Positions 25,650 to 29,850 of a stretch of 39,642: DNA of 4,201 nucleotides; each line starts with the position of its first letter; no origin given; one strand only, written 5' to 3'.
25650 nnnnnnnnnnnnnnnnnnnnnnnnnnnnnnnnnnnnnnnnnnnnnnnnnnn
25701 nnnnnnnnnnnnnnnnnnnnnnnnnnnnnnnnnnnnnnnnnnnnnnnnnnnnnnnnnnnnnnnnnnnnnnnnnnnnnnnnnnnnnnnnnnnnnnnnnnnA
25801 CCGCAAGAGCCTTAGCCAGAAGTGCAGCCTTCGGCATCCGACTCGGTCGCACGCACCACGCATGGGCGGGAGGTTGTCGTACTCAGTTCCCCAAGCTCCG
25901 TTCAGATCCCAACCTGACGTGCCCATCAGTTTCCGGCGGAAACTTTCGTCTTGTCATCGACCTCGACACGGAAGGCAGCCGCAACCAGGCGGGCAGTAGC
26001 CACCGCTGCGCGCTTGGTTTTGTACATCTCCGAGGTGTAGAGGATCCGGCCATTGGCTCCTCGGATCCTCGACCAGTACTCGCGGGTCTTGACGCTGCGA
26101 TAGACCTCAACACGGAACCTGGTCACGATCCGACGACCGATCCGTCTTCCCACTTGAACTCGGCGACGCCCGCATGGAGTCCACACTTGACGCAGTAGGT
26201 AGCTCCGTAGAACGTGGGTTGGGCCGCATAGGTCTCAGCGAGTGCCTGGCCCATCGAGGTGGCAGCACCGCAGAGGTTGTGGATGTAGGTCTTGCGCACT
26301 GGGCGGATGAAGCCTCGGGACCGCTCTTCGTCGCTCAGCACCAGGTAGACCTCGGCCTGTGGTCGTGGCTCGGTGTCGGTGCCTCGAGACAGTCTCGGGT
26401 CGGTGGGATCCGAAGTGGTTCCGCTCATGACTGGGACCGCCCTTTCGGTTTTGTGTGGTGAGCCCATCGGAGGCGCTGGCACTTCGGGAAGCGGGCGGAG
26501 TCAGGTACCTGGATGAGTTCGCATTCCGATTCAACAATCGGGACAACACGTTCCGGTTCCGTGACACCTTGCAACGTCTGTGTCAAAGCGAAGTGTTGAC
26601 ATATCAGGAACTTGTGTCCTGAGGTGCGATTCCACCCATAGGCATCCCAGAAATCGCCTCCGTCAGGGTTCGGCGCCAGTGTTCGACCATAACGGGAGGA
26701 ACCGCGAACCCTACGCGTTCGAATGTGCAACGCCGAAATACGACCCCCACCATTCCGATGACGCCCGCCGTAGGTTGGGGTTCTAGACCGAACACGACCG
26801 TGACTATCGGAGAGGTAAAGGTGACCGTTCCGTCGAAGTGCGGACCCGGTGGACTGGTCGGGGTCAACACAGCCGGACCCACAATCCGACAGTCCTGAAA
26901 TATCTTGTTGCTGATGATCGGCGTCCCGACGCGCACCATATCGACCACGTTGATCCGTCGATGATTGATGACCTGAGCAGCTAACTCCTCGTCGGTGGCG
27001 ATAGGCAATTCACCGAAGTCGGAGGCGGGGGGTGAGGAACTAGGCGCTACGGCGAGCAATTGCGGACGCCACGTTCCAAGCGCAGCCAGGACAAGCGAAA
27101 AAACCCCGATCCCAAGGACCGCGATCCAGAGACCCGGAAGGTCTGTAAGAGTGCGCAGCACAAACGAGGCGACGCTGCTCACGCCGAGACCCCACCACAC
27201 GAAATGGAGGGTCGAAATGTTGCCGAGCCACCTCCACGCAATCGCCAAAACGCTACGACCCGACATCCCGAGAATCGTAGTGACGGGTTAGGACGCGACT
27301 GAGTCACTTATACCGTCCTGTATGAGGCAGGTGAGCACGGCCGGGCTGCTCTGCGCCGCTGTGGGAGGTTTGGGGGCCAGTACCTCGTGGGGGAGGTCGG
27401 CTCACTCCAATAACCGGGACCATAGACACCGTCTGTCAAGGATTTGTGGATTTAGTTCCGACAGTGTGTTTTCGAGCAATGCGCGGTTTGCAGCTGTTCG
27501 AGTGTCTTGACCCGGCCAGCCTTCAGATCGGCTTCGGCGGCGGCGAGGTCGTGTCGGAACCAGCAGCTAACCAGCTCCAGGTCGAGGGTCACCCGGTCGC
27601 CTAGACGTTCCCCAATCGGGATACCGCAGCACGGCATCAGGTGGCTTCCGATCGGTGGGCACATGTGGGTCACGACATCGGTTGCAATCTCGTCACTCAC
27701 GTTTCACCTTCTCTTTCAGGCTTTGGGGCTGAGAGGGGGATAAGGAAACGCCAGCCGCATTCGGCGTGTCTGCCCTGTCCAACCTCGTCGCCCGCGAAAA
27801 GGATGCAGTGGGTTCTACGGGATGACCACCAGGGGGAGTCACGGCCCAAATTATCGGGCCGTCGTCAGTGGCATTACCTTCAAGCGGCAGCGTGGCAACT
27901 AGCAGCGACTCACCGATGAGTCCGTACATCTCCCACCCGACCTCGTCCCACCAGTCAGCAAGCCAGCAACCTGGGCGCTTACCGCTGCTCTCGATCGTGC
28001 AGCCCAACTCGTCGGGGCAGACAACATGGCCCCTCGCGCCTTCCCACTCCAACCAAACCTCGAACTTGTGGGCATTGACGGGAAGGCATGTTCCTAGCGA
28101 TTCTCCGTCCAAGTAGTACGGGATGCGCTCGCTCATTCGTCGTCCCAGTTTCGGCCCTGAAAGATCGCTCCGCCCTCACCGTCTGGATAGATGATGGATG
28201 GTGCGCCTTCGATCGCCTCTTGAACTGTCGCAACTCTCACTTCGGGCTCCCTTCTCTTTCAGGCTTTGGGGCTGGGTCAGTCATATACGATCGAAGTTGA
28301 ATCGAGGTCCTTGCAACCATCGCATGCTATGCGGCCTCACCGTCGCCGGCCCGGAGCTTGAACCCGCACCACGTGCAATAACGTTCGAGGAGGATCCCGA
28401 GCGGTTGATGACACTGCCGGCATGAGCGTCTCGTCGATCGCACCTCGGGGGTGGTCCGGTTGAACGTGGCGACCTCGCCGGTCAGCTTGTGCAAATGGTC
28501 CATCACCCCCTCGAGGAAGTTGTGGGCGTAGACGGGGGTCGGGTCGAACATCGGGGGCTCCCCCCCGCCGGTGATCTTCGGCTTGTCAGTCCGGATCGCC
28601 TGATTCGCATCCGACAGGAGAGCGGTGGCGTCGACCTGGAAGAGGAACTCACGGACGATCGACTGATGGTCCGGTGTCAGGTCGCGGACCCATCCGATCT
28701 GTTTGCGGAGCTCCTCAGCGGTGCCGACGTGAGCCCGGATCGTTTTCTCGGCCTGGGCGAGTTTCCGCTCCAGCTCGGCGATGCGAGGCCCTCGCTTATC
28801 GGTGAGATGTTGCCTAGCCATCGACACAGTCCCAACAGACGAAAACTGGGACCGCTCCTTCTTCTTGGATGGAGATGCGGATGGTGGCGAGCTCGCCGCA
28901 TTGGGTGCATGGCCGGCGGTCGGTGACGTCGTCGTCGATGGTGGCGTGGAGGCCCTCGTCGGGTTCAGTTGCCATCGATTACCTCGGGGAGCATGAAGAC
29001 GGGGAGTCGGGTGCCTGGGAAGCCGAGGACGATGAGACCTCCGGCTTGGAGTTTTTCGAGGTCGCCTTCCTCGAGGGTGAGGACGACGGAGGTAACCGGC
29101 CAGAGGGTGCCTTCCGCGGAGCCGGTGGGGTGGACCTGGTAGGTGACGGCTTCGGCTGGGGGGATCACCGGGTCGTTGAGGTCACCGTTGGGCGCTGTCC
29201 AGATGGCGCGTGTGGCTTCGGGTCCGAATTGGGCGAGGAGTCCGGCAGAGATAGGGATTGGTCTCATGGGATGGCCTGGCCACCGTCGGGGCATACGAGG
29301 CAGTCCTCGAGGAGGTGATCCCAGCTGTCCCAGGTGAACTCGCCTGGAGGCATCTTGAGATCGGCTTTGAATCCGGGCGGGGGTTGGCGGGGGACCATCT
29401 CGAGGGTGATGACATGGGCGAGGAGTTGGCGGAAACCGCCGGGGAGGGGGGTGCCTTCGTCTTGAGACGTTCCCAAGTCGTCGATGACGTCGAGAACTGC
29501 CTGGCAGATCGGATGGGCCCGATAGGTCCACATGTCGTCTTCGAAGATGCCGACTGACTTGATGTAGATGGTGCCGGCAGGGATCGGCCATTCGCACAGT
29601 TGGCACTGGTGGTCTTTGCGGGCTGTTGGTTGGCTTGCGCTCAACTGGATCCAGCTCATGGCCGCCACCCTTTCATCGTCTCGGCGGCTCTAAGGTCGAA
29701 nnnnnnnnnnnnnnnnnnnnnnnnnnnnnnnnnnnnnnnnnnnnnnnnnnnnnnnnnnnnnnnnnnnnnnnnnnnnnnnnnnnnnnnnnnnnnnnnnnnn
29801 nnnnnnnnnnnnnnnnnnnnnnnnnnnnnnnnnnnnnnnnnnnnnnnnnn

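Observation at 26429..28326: Lower-GC moron cassette of four unrecognised genes between the early region and the packaging region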

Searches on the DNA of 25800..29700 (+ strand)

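Call 17: search_dna_similar(query=window:25800-29700:+, collection=phages, mode=distant, max_rows=20)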
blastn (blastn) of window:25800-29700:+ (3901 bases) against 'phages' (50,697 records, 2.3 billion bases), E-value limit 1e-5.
No match.

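Call 63: search_rna_families(source=window, start=26000, end=28900, threshold=evalue, max_evalue=1)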
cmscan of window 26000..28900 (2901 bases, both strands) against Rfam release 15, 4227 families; matches with E-value up to 1: 1.
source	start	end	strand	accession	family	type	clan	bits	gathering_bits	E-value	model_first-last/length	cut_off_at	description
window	27696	27752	+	RF00736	mir-320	Gene; miRNA;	-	19.2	55.5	0.55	1-76/76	no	mir-320 microRNA precursor family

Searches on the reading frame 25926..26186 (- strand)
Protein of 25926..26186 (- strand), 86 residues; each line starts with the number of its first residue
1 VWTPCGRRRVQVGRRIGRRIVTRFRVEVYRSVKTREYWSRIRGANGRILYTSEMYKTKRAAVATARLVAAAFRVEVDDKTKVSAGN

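Call 4: search_protein_families(library=pfam, proteins=[window:25926-26186:-], max_evalue=0.1)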
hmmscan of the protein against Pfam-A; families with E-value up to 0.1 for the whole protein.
window:25926-26186:- (86 aa): 2 families
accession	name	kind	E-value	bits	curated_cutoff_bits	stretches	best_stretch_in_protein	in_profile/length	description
PF07411.17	DUF1508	-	0.00038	20.7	22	1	40-62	9-31/48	Domain of unknown function (DUF1508)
PF00602.22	Flu_PB1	-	0.023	13.3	26.4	1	14-79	196-260/732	Influenza RNA-dependent RNA polymerase subunit PB1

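Call 9: search_protein_families(library=phrogs, proteins=[window:25926-26186:-], max_evalue=0.1)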
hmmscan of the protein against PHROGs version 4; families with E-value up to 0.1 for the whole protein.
window:25926-26186:- (86 aa): 3 families
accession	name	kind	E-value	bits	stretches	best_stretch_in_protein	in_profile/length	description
phrog_6938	-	unknown function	4e-05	25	1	30-70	12-52/98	-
phrog_38355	-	unknown function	0.00029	22.5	1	22-65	29-72/102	-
phrog_1422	-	unknown function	0.0041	18.2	1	27-73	6-51/110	-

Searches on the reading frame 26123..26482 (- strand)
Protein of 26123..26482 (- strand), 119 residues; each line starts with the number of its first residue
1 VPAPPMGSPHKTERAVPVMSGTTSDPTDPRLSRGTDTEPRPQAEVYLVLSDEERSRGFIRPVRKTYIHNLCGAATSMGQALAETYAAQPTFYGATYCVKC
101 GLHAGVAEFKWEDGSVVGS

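Call 4: search_protein_families(library=pfam, proteins=[window:26123-26482:-], max_evalue=0.1)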
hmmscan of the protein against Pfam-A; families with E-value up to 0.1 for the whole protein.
window:26123-26482:- (119 aa): 0 families

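Call 9: search_protein_families(library=phrogs, proteins=[window:26123-26482:-], max_evalue=0.1)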
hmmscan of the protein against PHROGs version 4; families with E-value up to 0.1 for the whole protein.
window:26123-26482:- (119 aa): 2 families
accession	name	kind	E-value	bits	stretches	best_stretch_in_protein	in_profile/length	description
phrog_27132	-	unknown function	0.037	15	1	92-117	43-68/78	-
phrog_9369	-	unknown function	0.075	13.8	0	60-106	6-52/69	-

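Call 23: search_protein_families(library=ncbifam, proteins=[window:26123-26482:-], max_evalue=1)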
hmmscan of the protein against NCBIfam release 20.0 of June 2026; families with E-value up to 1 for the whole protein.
window:26123-26482:- (119 aa): 0 families

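Call 24: search_protein_families(library=padloc, proteins=[window:26123-26482:-], max_evalue=1)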
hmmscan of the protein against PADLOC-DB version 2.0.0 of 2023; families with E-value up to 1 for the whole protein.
window:26123-26482:- (119 aa): 0 families

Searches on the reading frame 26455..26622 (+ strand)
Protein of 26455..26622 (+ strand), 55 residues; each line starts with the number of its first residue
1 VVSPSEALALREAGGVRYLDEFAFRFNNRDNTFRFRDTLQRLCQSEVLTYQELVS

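Call 4: search_protein_families(library=pfam, proteins=[window:26455-26622:+], max_evalue=0.1)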
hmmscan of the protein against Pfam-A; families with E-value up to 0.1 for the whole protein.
window:26455-26622:+ (55 aa): 0 families

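Call 23: search_protein_families(library=ncbifam, proteins=[window:26455-26622:+], max_evalue=1)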
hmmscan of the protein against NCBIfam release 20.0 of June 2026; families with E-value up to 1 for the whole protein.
window:26455-26622:+ (55 aa): 0 families

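Call 24: search_protein_families(library=padloc, proteins=[window:26455-26622:+], max_evalue=1)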
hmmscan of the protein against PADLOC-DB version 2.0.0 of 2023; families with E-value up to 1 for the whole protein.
window:26455-26622:+ (55 aa): 2 families
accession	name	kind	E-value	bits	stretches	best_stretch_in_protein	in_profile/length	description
PDLC02348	AbiK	-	0.0044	14.3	1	16-48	226-258/544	AbiK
PDLC03743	AbiK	-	0.005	14.1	1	16-49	229-262/546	DRT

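Call 53: search_dna_similar(query=window:26470-26619:+, collection=plasmids, mode=protein, max_evalue=10, max_rows=30)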
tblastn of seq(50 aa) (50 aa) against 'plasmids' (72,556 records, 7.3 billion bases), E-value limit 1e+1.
No match.
